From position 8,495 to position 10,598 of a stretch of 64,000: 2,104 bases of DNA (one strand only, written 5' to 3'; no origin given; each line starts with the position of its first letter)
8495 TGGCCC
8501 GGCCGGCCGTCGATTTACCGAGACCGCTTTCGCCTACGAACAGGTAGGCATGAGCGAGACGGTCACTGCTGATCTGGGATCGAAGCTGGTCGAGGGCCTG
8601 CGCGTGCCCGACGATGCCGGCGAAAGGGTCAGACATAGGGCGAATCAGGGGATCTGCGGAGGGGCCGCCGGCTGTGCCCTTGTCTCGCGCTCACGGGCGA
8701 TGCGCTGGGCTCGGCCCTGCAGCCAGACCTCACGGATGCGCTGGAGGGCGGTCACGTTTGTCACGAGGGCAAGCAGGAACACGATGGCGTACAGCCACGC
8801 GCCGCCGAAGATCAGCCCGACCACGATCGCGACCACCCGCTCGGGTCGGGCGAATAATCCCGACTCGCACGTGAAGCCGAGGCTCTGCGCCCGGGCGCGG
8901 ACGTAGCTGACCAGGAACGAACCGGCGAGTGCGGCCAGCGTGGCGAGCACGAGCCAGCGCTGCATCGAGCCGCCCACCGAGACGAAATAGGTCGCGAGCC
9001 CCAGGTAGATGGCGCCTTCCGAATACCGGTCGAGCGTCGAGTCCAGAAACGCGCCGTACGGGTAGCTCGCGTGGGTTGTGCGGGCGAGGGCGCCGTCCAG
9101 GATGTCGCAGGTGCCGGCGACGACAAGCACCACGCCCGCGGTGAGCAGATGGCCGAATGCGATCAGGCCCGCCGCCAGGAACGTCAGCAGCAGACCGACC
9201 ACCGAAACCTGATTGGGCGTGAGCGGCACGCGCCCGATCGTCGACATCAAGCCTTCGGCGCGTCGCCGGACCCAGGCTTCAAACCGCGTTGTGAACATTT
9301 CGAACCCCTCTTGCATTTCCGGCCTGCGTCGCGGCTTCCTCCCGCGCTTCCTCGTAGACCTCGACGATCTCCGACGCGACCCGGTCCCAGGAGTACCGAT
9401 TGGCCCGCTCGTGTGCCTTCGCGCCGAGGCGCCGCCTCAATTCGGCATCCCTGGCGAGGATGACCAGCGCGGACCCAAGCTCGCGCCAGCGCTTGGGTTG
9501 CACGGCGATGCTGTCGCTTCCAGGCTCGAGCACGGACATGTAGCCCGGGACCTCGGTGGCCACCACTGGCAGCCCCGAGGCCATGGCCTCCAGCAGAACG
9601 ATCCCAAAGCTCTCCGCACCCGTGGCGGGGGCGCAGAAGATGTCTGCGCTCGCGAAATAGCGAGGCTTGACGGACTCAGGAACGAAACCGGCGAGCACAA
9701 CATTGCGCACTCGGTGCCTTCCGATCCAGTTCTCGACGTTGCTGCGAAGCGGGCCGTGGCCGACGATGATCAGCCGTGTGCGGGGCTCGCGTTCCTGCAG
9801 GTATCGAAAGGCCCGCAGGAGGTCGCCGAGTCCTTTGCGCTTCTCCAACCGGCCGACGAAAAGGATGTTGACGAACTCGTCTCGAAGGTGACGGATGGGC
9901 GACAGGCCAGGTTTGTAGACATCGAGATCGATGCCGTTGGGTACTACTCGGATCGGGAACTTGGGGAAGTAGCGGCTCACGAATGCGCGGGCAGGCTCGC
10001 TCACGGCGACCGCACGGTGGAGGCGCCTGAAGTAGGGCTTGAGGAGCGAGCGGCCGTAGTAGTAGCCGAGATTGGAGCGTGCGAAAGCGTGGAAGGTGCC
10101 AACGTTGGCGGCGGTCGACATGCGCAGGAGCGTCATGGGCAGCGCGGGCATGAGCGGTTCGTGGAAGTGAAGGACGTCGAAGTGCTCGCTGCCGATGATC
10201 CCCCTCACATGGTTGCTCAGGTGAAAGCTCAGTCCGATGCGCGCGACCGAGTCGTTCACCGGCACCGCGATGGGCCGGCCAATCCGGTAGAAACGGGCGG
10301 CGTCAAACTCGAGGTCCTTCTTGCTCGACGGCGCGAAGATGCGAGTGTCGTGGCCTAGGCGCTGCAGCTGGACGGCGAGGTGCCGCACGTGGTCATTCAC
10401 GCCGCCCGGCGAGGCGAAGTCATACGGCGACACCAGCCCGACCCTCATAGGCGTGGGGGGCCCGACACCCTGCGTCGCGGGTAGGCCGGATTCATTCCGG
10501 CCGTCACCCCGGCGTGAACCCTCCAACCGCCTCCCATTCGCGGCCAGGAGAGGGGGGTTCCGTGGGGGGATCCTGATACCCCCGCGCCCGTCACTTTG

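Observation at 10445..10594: The acyltransferase-pimA spacer is exactly one 50-codon ORF overlapping both flanking stop and start, and it shares a palindromic core with the purF insert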

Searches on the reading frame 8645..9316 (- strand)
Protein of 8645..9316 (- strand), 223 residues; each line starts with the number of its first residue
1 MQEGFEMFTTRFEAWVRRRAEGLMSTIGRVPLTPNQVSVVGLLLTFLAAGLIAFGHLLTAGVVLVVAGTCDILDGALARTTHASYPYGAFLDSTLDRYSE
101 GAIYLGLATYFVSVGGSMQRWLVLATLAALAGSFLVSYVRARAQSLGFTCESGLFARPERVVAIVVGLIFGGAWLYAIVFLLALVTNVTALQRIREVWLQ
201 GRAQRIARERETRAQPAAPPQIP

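Call 45: search_protein_families(library=pfam, proteins=[window:8645-9316:-])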
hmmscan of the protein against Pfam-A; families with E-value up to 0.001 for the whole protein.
window:8645-9316:- (223 aa): 1 family
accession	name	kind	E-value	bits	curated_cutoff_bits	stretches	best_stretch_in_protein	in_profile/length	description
PF01066.26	CDP-OH_P_transf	-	1.6e-13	51.7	22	1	33-186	3-149/152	CDP-alcohol phosphatidyltransferase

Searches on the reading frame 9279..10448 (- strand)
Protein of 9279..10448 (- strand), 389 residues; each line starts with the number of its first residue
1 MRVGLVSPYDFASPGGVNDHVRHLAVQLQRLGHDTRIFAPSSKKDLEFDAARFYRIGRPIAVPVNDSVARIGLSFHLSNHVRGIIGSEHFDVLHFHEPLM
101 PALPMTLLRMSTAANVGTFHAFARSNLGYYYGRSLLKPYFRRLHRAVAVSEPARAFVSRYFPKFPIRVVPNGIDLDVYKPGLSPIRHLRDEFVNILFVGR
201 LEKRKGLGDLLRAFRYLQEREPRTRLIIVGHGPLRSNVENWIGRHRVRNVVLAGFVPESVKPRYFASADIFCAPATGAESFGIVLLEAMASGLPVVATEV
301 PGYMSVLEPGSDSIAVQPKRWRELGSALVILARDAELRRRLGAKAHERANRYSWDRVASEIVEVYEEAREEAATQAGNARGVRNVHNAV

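Call 12: find_encoding_contigs(protein=window:9279-10448:-, flank=10000, max_places=6)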
Protein window:9279-10448:- (389 aa): no gene with exactly this product is on record in the collection.

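Call 45: search_protein_families(library=pfam, proteins=[window:9279-10448:-])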
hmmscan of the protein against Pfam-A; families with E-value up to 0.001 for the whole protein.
window:9279-10448:- (389 aa): 7 families
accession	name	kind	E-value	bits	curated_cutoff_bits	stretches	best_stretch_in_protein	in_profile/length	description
PF00534.26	Glycos_transf_1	-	3.3e-35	121.6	26.4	1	194-347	17-171/172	Glycosyl transferases group 1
PF13692.12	Glyco_trans_1_4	-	2.9e-31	109.1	27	1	194-334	3-142/142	Glycosyl transferases group 1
PF13439.12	Glyco_transf_4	-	8.8e-25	88.1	28.5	1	14-176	1-169/170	Glycosyltransferase Family 4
PF13579.12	Glyco_trans_4_4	-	1.5e-12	48.6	29.7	1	15-172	1-158/158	Glycosyl transferase 4-like domain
PF13524.12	Glyco_trans_1_2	-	2.4e-09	37.7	25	1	216-362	8-143/144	Glycosyl transferase-like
PF20706.3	GT4-conflict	-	3e-09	36.8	26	1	189-358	194-382/385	Family 4 Glycosyltransferase in conflict systems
PF08323.17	Glyco_transf_5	-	0.00027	21.2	22.7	0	10-50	11-50/239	Starch synthase catalytic domain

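Call 65: find_homologous_proteins(query=window:9282-10448:-, max_evalue=1e-60)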
Query window:9282-10448:- (389 aa): 7186 proteins with E <= 1e-60 among 8000 candidates; the best 120 are listed.
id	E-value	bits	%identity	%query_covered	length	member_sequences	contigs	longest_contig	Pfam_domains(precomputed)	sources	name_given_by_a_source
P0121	8.3e-254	860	100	99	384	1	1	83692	PF00534.27,PF13579.13,PF13524.13,PF13439.13,PF20706.4,PF13692.13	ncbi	ncbi:MAG: glycosyltransferase family 4 protein [Candidatus Dormibacterales bacterium]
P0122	1.1e-229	780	89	100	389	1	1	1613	PF00534.27,PF13579.13,PF13524.13,PF13439.13,PF20706.4,PF13692.13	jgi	jgi:phosphatidyl-myo-inositol alpha-mannosyltransferase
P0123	6.8e-219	745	85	100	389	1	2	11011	PF00534.27,PF13579.13,PF13524.13,PF13439.13,PF20706.4,PF13692.13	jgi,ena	-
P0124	6.3e-213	725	83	100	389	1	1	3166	PF00534.27,PF13579.13,PF13524.13,PF13439.13,PF20706.4,PF13692.13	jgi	jgi:phosphatidyl-myo-inositol alpha-mannosyltransferase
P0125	8.8e-212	721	83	100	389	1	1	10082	PF00534.27,PF13579.13,PF13524.13,PF13439.13,PF20706.4,PF13692.13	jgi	jgi:phosphatidyl-myo-inositol alpha-mannosyltransferase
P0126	5.4e-207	706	85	96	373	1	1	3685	PF00534.27,PF13579.13,PF13524.13,PF13439.13,PF20706.4,PF13692.13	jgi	jgi:phosphatidyl-myo-inositol alpha-mannosyltransferase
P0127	7.1e-205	699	79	100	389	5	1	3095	PF00534.27,PF13579.13,PF13524.13,PF13439.13,PF20706.4,PF13692.13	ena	-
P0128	5.4e-203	692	79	100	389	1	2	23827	PF00534.27,PF13579.13,PF13524.13,PF13439.13,PF20706.4,PF13692.13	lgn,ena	-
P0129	1.7e-202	691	78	100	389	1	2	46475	PF00534.27,PF13579.13,PF13524.13,PF13439.13,PF20706.4,PF13692.13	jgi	jgi:phosphatidylinositol alpha-mannosyltransferase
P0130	4.0e-200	683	77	100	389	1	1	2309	PF00534.27,PF13579.13,PF13524.13,PF13439.13,PF20706.4,PF13692.13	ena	-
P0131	5.0e-200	683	77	99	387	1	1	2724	PF00534.27,PF13579.13,PF13524.13,PF13439.13,PF20706.4,PF13692.13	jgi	jgi:phosphatidylinositol alpha-mannosyltransferase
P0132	2.2e-199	680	77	100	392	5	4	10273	PF00534.27,PF13579.13,PF13524.13,PF13439.13,PF20706.4,PF13692.13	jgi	jgi:phosphatidylinositol alpha-mannosyltransferase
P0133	6.8e-199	679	76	100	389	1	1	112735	PF00534.27,PF13579.13,PF13524.13,PF13439.13,PF20706.4,PF13692.13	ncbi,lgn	-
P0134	6.8e-199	679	76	100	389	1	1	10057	PF00534.27,PF13579.13,PF13524.13,PF13439.13,PF20706.4,PF13692.13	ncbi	ncbi:MAG: glycosyltransferase family 4 protein [Candidatus Dormibacteraceae bacterium]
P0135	1.5e-198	678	76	100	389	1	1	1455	PF00534.27,PF13579.13,PF13524.13,PF13439.13,PF20706.4,PF13692.13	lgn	-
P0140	1.9e-197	674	76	100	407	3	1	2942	PF00534.27,PF13579.13,PF13524.13,PF13439.13,PF20706.4,PF13692.13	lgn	-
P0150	8.2e-197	672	76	100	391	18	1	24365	PF00534.27,PF13579.13,PF13524.13,PF13439.13,PF20706.4,PF13692.13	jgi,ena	jgi:phosphatidylinositol alpha-mannosyltransferase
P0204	4.3e-194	663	75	100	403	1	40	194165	PF00534.27,PF13579.13,PF13524.13,PF13439.13,PF20706.4,PF13692.13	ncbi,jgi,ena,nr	ncbi:MAG: glycosyltransferase family 4 protein [Chloroflexi bacterium]|nr:MAG: glycosyltransferase f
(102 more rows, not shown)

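Call 66: find_encoding_contigs(protein=P0121, flank=1500, max_places=2)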
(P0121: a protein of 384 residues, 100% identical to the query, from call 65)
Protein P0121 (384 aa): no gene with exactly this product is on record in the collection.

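Call 67: find_encoding_contigs(protein=P0204, flank=1500, max_places=3)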
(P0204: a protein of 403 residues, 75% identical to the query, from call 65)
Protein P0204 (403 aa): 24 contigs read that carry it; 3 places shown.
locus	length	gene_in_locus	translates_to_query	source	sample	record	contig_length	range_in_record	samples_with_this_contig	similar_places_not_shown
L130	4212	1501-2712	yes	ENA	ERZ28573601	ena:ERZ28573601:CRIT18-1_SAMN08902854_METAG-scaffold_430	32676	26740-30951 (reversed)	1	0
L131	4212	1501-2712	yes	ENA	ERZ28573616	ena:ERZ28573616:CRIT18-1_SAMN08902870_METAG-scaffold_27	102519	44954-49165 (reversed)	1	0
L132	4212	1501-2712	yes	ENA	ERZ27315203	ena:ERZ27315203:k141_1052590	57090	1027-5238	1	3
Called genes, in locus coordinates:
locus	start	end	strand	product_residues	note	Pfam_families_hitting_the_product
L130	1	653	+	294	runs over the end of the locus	PF03279:Lip_A_acyltrans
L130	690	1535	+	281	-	PF03279:Lip_A_acyltrans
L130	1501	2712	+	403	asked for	PF13439:Glyco_transf_4, PF13579:Glyco_trans_4_4, PF20706:GT4-conflict (weak), PF00534:Glycos_transf_1, PF13692:Glyco_trans_1_4, PF13524:Glyco_trans_1_2 (weak)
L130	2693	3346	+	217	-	PF01066:CDP-OH_P_transf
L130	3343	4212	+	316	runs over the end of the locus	PF13177:DNA_pol3_delta2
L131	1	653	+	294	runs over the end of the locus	PF03279:Lip_A_acyltrans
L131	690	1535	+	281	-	PF03279:Lip_A_acyltrans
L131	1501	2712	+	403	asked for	PF13439:Glyco_transf_4, PF13579:Glyco_trans_4_4, PF20706:GT4-conflict (weak), PF00534:Glycos_transf_1, PF13692:Glyco_trans_1_4, PF13524:Glyco_trans_1_2 (weak)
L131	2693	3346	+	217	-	PF01066:CDP-OH_P_transf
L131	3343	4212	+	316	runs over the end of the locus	PF13177:DNA_pol3_delta2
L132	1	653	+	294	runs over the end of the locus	PF03279:Lip_A_acyltrans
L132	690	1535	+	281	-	PF03279:Lip_A_acyltrans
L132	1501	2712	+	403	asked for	PF13439:Glyco_transf_4, PF13579:Glyco_trans_4_4, PF20706:GT4-conflict (weak), PF00534:Glycos_transf_1, PF13692:Glyco_trans_1_4, PF13524:Glyco_trans_1_2 (weak)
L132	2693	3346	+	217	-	PF01066:CDP-OH_P_transf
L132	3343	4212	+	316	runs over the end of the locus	PF13177:DNA_pol3_delta2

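Call 68: find_encoding_contigs(protein=P0132, flank=1500, max_places=3)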
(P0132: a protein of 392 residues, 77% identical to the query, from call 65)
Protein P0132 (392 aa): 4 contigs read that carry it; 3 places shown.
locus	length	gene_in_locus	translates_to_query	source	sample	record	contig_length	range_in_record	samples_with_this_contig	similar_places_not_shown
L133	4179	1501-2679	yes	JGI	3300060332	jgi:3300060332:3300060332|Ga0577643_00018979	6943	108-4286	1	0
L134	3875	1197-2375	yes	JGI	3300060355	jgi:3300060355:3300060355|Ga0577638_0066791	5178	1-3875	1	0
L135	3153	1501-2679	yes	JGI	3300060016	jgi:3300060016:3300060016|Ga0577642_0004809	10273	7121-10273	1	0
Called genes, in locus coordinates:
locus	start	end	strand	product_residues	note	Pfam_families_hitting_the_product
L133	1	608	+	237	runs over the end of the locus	?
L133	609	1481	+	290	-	PF03279:Lip_A_acyltrans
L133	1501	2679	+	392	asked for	PF13439:Glyco_transf_4, PF13579:Glyco_trans_4_4, PF20706:GT4-conflict (weak), PF00534:Glycos_transf_1, PF13692:Glyco_trans_1_4, PF13524:Glyco_trans_1_2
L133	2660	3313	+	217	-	PF01066:CDP-OH_P_transf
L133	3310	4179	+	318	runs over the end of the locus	PF13177:DNA_pol3_delta2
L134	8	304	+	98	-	PF03279:Lip_A_acyltrans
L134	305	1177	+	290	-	PF03279:Lip_A_acyltrans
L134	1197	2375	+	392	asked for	PF13439:Glyco_transf_4, PF13579:Glyco_trans_4_4, PF20706:GT4-conflict (weak), PF00534:Glycos_transf_1, PF13692:Glyco_trans_1_4, PF13524:Glyco_trans_1_2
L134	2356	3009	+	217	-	PF01066:CDP-OH_P_transf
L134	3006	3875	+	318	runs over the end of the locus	PF13177:DNA_pol3_delta2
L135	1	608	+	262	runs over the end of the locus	PF03279:Lip_A_acyltrans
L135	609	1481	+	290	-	PF03279:Lip_A_acyltrans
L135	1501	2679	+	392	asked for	PF13439:Glyco_transf_4, PF13579:Glyco_trans_4_4, PF20706:GT4-conflict (weak), PF00534:Glycos_transf_1, PF13692:Glyco_trans_1_4, PF13524:Glyco_trans_1_2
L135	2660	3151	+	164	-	?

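Call 73: find_encoding_contigs(protein=P0133, flank=1200, max_places=2)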
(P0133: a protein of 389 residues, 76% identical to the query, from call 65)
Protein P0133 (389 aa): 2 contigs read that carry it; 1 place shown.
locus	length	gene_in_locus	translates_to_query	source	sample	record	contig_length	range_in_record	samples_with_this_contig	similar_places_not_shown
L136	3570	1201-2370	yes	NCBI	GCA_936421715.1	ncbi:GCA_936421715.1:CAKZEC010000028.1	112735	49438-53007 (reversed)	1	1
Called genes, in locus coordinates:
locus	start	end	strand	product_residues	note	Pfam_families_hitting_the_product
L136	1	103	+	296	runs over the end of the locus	PF03279:Lip_A_acyltrans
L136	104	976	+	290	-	PF03279:Lip_A_acyltrans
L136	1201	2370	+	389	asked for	PF13439:Glyco_transf_4, PF13579:Glyco_trans_4_4, PF20706:GT4-conflict (weak), PF00534:Glycos_transf_1, PF13692:Glyco_trans_1_4, PF13524:Glyco_trans_1_2 (weak)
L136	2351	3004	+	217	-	PF01066:CDP-OH_P_transf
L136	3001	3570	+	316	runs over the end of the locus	PF13177:DNA_pol3_delta2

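Call 74: find_encoding_contigs(protein=P0150, flank=1200, max_places=2)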
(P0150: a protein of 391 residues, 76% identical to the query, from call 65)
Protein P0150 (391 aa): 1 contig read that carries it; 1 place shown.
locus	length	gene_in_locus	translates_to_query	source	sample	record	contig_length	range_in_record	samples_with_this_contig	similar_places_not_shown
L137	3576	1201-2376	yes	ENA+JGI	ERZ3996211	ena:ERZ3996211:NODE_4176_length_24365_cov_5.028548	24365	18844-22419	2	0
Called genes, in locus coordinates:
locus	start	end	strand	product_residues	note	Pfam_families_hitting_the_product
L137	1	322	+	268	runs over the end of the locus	PF03279:Lip_A_acyltrans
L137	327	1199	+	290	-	PF03279:Lip_A_acyltrans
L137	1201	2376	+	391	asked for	PF13439:Glyco_transf_4, PF13579:Glyco_trans_4_4, PF20706:GT4-conflict (weak), PF00534:Glycos_transf_1, PF13692:Glyco_trans_1_4, PF13524:Glyco_trans_1_2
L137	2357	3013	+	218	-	PF01066:CDP-OH_P_transf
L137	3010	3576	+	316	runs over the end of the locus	PF13177:DNA_pol3_delta2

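Call 75: find_encoding_contigs(protein=P0140, flank=1200, max_places=2)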
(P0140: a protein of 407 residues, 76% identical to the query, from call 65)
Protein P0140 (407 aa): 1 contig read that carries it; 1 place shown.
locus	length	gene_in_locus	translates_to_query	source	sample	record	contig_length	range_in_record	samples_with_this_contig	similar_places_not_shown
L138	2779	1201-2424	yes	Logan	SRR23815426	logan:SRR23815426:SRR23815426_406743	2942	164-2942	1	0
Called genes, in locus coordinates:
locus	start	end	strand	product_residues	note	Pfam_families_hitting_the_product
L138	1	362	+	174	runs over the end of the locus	?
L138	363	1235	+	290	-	PF03279:Lip_A_acyltrans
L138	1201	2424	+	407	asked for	PF13439:Glyco_transf_4, PF13579:Glyco_trans_4_4, PF20706:GT4-conflict (weak), PF00534:Glycos_transf_1, PF13692:Glyco_trans_1_4, PF13524:Glyco_trans_1_2 (weak)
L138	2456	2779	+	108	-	?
